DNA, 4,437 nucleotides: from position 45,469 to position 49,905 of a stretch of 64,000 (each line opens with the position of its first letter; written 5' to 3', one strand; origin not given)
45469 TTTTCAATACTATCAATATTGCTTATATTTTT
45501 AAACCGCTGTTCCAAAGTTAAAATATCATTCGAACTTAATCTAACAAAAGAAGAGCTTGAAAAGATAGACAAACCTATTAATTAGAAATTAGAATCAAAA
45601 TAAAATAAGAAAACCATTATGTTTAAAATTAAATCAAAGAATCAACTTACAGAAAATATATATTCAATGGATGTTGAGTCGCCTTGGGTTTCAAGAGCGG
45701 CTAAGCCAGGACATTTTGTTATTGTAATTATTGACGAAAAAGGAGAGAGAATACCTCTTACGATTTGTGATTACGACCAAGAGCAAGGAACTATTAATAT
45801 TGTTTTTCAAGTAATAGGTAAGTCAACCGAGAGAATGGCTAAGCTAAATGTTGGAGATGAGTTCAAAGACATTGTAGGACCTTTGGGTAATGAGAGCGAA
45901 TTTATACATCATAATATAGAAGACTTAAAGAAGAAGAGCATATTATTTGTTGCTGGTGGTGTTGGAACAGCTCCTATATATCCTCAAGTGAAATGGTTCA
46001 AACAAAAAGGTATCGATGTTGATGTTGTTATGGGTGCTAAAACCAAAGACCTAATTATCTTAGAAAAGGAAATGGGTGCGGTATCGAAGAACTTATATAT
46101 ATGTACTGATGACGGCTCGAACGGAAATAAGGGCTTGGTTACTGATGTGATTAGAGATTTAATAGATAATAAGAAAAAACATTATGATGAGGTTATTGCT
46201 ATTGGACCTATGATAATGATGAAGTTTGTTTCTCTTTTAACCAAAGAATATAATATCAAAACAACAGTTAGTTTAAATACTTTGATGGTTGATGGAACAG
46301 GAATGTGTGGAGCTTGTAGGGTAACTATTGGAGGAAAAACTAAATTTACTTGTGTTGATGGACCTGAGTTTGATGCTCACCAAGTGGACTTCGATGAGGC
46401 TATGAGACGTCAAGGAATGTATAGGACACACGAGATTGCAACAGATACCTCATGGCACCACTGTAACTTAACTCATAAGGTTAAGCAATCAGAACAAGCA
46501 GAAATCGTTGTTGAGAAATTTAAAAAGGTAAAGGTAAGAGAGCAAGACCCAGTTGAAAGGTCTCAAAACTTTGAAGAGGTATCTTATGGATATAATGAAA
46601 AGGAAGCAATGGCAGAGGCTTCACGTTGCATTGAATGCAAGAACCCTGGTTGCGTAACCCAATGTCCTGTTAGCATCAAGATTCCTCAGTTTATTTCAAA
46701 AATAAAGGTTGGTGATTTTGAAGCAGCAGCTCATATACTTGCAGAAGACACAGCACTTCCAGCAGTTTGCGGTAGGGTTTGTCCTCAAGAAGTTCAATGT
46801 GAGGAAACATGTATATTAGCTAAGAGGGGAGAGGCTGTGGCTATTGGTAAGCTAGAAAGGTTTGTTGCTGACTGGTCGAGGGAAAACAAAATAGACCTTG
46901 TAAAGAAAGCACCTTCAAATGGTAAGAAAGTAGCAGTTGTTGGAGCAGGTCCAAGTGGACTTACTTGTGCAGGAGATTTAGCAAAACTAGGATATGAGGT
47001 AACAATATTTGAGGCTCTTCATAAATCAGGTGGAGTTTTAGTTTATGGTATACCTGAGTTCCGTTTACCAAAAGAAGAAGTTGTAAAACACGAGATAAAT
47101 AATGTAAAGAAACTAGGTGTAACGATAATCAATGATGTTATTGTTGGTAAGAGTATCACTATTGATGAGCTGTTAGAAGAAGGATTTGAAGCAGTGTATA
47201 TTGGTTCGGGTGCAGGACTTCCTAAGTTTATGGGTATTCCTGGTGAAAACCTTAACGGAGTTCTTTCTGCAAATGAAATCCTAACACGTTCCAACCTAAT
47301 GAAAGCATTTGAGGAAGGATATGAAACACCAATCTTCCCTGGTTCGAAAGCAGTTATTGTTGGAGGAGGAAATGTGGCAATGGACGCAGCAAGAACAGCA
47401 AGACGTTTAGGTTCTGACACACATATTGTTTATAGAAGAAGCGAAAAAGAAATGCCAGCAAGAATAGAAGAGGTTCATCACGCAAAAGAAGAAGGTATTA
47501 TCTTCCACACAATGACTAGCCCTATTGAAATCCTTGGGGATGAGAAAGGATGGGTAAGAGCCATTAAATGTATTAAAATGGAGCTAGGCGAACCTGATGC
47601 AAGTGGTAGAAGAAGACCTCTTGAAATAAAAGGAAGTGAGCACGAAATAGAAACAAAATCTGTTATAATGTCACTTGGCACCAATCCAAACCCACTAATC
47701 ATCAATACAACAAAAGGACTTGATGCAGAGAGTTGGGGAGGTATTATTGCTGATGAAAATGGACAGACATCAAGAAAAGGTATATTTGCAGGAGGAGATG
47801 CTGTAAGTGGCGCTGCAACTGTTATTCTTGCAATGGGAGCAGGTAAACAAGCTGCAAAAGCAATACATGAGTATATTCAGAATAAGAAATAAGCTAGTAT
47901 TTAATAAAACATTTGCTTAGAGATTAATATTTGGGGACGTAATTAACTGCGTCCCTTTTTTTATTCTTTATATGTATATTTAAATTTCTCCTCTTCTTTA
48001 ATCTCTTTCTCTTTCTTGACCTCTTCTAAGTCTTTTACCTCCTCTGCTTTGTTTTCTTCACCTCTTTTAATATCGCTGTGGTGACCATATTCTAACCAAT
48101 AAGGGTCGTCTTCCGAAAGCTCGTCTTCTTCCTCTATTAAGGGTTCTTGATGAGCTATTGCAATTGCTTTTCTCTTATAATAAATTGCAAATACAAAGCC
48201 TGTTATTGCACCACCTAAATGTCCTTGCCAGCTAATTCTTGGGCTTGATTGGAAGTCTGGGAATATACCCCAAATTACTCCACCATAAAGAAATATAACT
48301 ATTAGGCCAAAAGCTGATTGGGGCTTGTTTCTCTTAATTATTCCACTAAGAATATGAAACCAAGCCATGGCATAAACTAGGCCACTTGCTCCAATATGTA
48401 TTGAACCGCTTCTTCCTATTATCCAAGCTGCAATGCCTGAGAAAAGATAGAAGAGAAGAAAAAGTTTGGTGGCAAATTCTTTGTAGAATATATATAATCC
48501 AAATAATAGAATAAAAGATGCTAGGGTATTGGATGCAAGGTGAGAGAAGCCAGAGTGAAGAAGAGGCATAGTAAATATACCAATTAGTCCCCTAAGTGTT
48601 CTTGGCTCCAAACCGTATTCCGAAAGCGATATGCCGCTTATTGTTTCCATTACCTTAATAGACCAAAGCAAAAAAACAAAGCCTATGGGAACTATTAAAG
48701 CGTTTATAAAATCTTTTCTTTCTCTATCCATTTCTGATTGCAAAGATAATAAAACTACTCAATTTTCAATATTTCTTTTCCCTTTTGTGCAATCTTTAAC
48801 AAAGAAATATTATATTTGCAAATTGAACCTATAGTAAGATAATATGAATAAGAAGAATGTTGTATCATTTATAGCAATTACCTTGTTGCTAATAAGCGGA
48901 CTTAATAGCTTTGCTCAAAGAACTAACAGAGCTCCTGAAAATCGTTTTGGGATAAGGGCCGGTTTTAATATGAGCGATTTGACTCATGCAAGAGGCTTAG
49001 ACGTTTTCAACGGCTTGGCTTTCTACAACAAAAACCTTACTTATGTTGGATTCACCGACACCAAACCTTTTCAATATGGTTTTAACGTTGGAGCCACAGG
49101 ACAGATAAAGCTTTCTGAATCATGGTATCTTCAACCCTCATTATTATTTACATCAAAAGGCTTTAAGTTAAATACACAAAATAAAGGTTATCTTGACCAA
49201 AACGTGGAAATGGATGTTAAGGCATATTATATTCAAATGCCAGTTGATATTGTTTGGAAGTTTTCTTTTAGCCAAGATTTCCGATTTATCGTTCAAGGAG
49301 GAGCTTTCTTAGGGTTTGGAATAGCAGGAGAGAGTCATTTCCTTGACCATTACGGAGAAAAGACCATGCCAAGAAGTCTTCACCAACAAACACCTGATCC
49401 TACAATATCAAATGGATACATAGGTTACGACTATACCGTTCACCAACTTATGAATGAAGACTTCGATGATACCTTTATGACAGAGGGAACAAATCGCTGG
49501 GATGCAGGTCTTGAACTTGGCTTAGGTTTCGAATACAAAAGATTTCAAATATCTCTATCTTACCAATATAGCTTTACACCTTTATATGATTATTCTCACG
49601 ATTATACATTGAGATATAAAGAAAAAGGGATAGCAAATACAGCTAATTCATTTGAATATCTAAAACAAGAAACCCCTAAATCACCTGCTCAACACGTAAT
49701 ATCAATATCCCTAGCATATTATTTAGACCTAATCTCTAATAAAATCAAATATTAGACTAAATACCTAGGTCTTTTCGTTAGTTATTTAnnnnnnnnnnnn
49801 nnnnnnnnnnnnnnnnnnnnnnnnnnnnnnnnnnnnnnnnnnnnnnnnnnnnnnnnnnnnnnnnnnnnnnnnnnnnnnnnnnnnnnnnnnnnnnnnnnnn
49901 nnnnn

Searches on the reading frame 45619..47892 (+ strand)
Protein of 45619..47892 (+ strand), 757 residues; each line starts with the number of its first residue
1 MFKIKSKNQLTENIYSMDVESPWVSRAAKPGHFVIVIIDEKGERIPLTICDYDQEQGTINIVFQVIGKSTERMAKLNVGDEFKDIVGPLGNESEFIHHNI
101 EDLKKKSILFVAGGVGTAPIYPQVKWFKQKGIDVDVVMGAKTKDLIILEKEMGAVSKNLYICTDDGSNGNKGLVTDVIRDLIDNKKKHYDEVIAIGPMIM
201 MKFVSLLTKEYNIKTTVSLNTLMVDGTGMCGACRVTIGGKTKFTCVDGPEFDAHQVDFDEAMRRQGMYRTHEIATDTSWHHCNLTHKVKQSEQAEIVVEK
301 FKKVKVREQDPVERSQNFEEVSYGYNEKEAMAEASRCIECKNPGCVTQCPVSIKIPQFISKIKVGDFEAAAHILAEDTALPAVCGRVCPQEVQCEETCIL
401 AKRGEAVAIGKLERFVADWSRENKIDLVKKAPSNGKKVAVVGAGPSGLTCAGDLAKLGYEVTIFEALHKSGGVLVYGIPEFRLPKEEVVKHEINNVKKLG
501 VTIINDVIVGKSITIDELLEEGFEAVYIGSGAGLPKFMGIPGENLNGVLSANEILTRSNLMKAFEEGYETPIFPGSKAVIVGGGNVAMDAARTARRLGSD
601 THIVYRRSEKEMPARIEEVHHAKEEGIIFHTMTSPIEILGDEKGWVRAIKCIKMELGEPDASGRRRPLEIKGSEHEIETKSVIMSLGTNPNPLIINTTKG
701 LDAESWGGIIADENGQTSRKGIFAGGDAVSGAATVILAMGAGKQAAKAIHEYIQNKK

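Call 73: search_protein_families(library=pfam, proteins=[window:45619-47892:+], max_evalue=0.0001)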
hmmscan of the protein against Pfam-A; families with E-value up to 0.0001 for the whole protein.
window:45619-47892:+ (757 aa): 12 families
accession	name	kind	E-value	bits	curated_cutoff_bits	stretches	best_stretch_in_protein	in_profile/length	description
PF14691.11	Fer4_20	-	1.2e-42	144.7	25.8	1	314-424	1-112/113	Dihydroprymidine dehydrogenase domain II, 4Fe-4S cluster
PF07992.20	Pyr_redox_2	-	7e-39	134.4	26.1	2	436-742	1-291/291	Pyridine nucleotide-disulphide oxidoreductase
PF00070.33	Pyr_redox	-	1.2e-17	64.6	22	2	577-650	1-78/82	Pyridine nucleotide-disulphide oxidoreductase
PF10418.14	DHODB_Fe-S_bind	-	3.5e-13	49.5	23.9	1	220-257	1-41/41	Iron-sulfur cluster binding domain of dihydroorotate dehydrogenase B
PF13738.12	Pyr_redox_3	-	3e-09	37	30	0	572-611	161-200/305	Pyridine nucleotide-disulphide oxidoreductase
PF13450.12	NAD_binding_8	-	2.6e-08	34.5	21.9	1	440-473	1-34/68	NAD(P)-binding Rossmann-like domain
PF00175.26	NAD_binding_1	-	4.9e-06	27.6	22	1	110-205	1-108/109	Oxidoreductase NAD-binding domain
PF03486.20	HI0933_like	-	1.5e-05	25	50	0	437-471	2-36/244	HI0933-like protein Rossmann domain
PF01494.25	FAD_binding_3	-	2.7e-05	24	22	0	437-468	3-34/349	FAD binding domain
PF01262.27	AlaDh_PNT_C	-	2.8e-05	24.1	23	0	554-610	8-63/214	Alanine dehydrogenase/PNT, C-terminal domain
PF12831.13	FAD_oxidored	-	3.9e-05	23.6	27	0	438-477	2-41/416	FAD dependent oxidoreductase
PF01946.23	Thi4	-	7.6e-05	22.5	26.2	0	437-477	19-60/235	Thi4 family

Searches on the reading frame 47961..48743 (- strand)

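Call 73: search_protein_families(library=pfam, proteins=[window:47961-48743:-], max_evalue=0.0001)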
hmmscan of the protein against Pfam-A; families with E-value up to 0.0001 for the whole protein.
window:47961-48743:- (260 aa): 1 family
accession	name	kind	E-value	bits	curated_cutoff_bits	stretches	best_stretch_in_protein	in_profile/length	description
PF01694.28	Rhomboid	-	1e-17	65.1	22.6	1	53-190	4-141/143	Rhomboid domain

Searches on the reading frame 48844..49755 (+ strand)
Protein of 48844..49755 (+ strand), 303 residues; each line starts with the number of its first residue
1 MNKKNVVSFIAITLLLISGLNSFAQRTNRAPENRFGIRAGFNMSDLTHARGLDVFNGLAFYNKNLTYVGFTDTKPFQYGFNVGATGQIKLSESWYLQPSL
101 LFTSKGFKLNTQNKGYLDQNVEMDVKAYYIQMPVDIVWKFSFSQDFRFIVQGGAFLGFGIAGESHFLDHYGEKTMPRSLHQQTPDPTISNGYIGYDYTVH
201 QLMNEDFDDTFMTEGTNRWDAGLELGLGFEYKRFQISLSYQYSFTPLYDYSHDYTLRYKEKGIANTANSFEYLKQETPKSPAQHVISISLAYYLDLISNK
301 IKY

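Call 73: search_protein_families(library=pfam, proteins=[window:48844-49755:+], max_evalue=0.0001)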
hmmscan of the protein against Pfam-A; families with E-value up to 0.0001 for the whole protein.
window:48844-49755:+ (303 aa): 2 families
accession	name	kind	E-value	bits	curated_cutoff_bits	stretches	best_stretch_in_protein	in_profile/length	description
PF13568.12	OMP_b-brl_2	-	2.4e-22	80.3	27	1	23-248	1-174/175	Outer membrane protein beta-barrel domain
PF13505.12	OMP_b-brl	-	5.6e-05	23.8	28.7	0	14-249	3-157/175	Outer membrane protein beta-barrel domain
